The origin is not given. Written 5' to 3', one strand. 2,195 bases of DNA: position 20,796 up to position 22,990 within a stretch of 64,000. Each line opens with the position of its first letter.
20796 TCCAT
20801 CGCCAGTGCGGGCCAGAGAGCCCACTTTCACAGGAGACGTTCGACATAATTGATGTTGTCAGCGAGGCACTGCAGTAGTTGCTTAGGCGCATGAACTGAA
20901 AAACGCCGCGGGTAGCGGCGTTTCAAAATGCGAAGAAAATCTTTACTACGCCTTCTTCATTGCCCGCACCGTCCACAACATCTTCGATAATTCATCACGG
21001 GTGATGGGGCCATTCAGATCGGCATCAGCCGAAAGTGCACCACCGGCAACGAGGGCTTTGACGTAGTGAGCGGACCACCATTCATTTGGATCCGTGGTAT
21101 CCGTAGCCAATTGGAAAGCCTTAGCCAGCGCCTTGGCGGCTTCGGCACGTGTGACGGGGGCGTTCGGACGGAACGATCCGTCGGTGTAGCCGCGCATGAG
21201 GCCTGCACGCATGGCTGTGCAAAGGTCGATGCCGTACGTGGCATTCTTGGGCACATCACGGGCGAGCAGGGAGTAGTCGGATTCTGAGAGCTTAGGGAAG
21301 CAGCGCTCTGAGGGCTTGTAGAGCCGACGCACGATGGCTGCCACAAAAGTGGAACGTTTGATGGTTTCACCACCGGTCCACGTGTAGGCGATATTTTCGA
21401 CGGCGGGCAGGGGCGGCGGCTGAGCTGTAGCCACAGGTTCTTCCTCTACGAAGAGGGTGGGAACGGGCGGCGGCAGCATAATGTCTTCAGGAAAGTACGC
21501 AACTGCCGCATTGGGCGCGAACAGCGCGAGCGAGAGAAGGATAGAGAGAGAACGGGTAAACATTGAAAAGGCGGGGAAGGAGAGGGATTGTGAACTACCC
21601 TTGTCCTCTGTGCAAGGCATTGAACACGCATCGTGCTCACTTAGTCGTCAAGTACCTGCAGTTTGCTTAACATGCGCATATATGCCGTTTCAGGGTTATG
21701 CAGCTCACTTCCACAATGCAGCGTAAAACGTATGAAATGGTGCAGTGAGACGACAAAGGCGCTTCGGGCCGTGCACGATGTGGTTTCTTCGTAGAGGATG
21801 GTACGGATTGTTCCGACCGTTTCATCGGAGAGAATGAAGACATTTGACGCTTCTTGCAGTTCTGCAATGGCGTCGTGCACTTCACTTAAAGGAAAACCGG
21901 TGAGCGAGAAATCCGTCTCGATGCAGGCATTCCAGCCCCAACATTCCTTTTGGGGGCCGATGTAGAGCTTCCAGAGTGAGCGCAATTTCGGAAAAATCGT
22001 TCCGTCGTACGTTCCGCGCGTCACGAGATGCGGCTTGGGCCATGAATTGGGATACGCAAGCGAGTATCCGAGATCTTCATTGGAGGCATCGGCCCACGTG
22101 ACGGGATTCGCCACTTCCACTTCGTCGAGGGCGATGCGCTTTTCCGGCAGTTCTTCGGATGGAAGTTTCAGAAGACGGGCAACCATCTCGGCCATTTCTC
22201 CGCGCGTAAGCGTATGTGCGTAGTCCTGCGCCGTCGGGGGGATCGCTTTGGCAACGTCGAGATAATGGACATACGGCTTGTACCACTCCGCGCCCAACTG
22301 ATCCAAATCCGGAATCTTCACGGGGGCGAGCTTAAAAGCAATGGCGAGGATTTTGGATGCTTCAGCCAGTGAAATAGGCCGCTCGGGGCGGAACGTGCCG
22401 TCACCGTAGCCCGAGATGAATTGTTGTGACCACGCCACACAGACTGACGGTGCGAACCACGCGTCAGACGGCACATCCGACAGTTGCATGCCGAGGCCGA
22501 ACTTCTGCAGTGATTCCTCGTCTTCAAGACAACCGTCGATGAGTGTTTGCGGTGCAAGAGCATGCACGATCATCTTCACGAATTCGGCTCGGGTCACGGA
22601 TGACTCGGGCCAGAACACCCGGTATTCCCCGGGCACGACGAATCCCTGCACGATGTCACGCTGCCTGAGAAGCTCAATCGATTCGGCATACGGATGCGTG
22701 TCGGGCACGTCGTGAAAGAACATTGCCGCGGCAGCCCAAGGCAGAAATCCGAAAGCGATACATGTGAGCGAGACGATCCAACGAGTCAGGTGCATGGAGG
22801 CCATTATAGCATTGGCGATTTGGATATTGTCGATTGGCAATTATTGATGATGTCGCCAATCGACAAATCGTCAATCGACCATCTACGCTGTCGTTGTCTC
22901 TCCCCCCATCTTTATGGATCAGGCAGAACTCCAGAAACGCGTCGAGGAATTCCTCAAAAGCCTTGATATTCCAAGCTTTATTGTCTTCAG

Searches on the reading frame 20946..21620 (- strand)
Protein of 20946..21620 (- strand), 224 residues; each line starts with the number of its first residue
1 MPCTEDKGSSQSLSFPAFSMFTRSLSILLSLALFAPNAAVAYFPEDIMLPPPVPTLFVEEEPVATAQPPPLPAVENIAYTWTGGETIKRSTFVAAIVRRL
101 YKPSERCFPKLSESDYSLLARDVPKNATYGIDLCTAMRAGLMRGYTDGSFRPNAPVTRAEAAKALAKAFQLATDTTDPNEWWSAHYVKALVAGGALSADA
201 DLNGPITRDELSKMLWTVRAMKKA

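Call 18: search_protein_families(library=pfam, proteins=[window:20946-21620:-], max_evalue=0.001)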
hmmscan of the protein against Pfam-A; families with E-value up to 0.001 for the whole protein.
window:20946-21620:- (224 aa): 1 family
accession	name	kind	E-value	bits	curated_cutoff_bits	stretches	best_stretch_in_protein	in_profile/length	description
PF00395.25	SLH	-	9.8e-12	45.1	20.8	1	122-162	4-44/44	S-layer homology domain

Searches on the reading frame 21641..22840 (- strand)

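Call 18: search_protein_families(library=pfam, proteins=[window:21641-22840:-], max_evalue=0.001)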
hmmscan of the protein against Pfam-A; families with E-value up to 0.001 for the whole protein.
window:21641-22840:- (399 aa): 1 family
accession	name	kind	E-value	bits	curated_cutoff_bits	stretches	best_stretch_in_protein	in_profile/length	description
PF00395.25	SLH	-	1.2e-15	57.6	20.8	1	121-161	3-43/44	S-layer homology domain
